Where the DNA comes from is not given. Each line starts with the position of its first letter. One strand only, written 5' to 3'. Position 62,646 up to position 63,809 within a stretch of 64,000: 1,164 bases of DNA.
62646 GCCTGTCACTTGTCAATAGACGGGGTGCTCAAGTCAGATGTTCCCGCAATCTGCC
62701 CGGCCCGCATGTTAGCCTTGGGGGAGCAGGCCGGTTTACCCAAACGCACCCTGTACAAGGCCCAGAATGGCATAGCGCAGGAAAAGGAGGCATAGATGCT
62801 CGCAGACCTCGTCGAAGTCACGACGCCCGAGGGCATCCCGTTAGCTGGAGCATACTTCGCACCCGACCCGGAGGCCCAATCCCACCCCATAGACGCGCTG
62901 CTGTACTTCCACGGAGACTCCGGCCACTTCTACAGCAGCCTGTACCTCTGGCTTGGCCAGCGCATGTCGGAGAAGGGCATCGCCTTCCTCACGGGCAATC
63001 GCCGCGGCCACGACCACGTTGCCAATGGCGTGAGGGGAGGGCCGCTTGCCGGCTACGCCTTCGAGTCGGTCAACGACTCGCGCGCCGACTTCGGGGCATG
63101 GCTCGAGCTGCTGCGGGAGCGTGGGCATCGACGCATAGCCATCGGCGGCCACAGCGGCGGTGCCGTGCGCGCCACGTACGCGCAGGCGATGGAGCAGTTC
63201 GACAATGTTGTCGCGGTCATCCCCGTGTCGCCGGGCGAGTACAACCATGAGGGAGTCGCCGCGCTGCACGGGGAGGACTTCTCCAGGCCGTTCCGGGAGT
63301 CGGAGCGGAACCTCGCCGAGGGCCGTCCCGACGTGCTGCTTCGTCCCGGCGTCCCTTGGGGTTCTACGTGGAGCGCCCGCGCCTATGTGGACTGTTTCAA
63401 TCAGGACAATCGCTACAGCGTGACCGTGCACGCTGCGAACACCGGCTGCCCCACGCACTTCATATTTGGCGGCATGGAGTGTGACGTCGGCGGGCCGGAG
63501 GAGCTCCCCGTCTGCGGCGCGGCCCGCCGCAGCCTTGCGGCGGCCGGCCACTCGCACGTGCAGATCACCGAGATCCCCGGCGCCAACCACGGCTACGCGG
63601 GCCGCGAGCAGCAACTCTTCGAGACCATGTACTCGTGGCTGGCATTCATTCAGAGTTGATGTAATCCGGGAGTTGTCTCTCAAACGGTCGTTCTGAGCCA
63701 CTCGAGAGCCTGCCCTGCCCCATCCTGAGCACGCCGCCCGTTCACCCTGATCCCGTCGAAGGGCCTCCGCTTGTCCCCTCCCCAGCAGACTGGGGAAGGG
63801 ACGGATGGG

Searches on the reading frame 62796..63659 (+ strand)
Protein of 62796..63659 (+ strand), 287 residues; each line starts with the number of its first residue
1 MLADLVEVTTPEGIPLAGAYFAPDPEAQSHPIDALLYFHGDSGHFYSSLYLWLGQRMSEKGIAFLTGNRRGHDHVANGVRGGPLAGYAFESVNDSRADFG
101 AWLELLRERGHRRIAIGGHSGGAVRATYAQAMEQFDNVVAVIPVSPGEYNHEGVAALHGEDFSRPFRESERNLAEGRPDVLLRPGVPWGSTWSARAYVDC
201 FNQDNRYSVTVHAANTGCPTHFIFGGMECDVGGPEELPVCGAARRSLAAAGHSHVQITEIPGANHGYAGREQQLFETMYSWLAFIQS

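Call 10: search_protein_families(library=pfam, proteins=[window:62796-63659:+], max_evalue=0.01)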
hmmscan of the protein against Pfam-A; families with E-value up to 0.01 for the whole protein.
window:62796-63659:+ (287 aa): 1 family
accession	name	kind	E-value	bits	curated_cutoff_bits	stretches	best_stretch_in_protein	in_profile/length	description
PF12146.15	Hydrolase_4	-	4.7e-06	26.5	27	1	31-148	3-111/239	Serine aminopeptidase, S33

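Call 94: find_homologous_proteins(query=window:62796-63659:+, max_evalue=1e-40)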
Query window:62796-63659:+ (287 aa): 276 proteins with E <= 1e-40 among 4036 candidates; the best 120 are listed.
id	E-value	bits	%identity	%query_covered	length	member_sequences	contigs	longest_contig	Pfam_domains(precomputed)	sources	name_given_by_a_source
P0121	3.6e-196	668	100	100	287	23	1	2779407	PF12146.16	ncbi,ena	-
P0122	1.9e-165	567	86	99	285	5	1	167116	PF12146.16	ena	-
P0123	1.2e-161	555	83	100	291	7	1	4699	PF12146.16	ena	-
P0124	1.7e-160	551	84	99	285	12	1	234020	PF12146.16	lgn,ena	-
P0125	2.0e-159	548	82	99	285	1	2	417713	PF12146.16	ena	-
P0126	3.2e-159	547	83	98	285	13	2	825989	PF12146.16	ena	-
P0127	6.0e-159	546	82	99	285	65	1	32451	PF12146.16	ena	-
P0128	1.0e-158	545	80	99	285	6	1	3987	PF12146.16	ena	-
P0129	8.5e-158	542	82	99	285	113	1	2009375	PF12146.16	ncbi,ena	-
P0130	9.5e-158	542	81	99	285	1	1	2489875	PF12146.16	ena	-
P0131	6.4e-157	539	82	99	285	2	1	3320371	PF12146.16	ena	-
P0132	9.3e-157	539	81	99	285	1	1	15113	PF12146.16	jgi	-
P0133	1.3e-156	539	81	99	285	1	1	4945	PF12146.16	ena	-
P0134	1.7e-156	538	82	98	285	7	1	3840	PF12146.16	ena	-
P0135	2.6e-156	537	82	99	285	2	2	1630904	PF12146.16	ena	-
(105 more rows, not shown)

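Call 95: find_encoding_contigs(protein=P0122, flank=6000, max_places=3)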
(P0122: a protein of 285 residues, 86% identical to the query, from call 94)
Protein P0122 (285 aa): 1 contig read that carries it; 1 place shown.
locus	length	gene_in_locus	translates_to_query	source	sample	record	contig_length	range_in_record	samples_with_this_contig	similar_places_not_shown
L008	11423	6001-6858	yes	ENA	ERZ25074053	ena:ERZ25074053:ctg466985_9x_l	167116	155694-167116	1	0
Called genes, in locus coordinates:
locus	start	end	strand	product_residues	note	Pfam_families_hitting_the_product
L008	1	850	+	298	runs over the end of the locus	PF00205:TPP_enzyme_M, PF02775:TPP_enzyme_C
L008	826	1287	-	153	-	PF12172:zf-ChsH2, PF01796:OB_ChsH2_C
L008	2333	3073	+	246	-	PF01863:YgjP-like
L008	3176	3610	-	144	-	PF04075:F420H2_quin_red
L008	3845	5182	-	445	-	-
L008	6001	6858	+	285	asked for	PF12146:Hydrolase_4 (weak)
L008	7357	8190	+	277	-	PF14175:YaaC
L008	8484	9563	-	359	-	PF00149:Metallophos (weak)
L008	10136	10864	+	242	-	PF02585:PIG-L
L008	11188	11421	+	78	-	?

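Call 96: list_cluster_members(proteins=[P0121])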
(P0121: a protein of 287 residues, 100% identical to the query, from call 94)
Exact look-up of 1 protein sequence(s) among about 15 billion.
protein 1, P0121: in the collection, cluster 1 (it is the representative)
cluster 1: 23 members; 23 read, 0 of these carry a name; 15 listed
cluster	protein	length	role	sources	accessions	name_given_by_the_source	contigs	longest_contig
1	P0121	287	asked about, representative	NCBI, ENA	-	-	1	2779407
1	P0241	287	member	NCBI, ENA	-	-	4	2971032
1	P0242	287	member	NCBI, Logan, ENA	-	-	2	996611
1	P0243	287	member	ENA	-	-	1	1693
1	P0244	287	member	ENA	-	-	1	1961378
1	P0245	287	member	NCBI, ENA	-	-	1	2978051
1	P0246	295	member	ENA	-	-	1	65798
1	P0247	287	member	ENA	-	-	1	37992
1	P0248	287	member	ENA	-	-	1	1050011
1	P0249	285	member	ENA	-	-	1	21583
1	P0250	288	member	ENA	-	-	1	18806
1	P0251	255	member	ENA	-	-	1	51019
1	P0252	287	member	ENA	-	-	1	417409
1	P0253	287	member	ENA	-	-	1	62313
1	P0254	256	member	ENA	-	-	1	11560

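Call 97: find_encoding_contigs(protein=P0241, flank=6000, max_places=4)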
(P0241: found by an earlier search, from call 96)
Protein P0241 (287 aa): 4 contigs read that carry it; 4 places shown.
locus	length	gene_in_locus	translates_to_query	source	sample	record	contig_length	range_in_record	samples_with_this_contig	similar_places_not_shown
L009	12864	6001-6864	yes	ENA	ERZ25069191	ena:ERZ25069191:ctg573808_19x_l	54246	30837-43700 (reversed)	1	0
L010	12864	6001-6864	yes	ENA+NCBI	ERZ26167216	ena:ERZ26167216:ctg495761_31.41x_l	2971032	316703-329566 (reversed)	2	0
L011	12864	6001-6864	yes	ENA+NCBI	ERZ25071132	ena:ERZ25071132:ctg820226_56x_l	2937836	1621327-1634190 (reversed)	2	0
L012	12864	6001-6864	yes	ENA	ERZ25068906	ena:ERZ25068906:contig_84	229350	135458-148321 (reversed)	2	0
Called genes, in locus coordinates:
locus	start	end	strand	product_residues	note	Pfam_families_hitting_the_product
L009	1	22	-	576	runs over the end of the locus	PF02538:Hydantoinase_B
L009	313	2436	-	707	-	PF05378:Hydant_A_N, PF01968:Hydantoinase_A, PF19278:Hydant_A_C (faint)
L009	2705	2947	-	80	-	-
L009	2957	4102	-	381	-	PF01266:DAO, PF01494:FAD_binding_3 (faint), PF07992:Pyr_redox_2 (faint)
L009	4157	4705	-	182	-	PF01425:Amidase (weak)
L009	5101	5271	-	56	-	-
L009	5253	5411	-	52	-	PF01527:HTH_Tnp_1, PF02796:HTH_7 (weak)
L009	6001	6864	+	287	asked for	PF12146:Hydrolase_4 (weak)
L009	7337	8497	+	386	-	PF01266:DAO, PF01494:FAD_binding_3 (faint), PF07992:Pyr_redox_2 (faint)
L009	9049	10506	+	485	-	PF01425:Amidase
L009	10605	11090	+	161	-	-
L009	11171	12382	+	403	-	-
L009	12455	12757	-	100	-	-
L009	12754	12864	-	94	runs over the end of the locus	-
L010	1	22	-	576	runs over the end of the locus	PF02538:Hydantoinase_B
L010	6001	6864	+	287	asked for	PF12146:Hydrolase_4 (weak)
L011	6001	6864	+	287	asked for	PF12146:Hydrolase_4 (weak)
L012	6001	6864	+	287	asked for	PF12146:Hydrolase_4 (weak)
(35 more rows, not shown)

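Call 105: find_encoding_contigs(protein=P0251, flank=6000, max_places=3)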
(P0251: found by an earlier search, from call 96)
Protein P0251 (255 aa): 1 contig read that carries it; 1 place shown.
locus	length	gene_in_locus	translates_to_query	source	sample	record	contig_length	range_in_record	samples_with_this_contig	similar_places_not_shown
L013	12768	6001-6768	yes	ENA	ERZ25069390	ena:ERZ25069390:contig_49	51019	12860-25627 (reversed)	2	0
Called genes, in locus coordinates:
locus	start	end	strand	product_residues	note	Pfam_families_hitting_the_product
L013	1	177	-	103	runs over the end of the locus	-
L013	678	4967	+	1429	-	PF01835:MG2, PF17791:MG3, PF07703:A2M_BRD, PF00207:A2M, PF07678:TED_complement, PF07677:A2M_recep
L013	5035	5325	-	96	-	PF13560:HTH_31 (weak), PF01381:HTH_3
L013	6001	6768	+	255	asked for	-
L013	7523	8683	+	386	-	PF01266:DAO, PF01494:FAD_binding_3 (faint), PF07992:Pyr_redox_2 (faint)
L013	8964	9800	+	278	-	PF01425:Amidase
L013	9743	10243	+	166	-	PF01425:Amidase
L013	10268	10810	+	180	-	PF01425:Amidase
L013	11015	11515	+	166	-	-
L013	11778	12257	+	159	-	-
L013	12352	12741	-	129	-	PF01850:PIN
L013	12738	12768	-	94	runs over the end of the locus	-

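Call 109: find_encoding_contigs(protein=P0252, flank=8000, max_places=3)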
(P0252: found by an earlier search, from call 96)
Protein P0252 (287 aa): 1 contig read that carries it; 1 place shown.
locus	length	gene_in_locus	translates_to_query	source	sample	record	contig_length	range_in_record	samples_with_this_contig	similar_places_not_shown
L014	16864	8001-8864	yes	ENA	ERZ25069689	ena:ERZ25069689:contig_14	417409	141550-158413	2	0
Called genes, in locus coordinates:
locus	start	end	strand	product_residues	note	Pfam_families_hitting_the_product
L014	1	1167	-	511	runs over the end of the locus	PF01368:DHH, PF02272:DHHA1, PF17768:RecJ_OB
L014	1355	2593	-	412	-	PF00109:ketoacyl-synt, PF02801:Ketoacyl-synt_C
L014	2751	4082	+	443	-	PF00919:UPF0004, PF04055:Radical_SAM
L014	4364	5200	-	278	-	PF00753:Lactamase_B, PF23023:Anti-Pycsar_Apyc1 (weak), PF12706:Lactamase_B_2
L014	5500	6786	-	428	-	PF00202:Aminotran_3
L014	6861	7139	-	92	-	-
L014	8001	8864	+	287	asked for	-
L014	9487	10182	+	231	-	PF01266:DAO, PF01494:FAD_binding_3 (faint), PF07992:Pyr_redox_2 (faint), PF01593:Amino_oxidase (faint)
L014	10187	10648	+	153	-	PF01266:DAO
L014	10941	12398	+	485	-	PF01425:Amidase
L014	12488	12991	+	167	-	-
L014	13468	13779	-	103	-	PF01850:PIN (weak)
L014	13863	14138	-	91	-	-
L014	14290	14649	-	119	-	-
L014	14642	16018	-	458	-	PF01645:Glu_synthase, PF01070:FMN_dh, PF00478:IMPDH (weak), PF03060:NMO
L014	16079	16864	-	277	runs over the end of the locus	PF01493:GXGXG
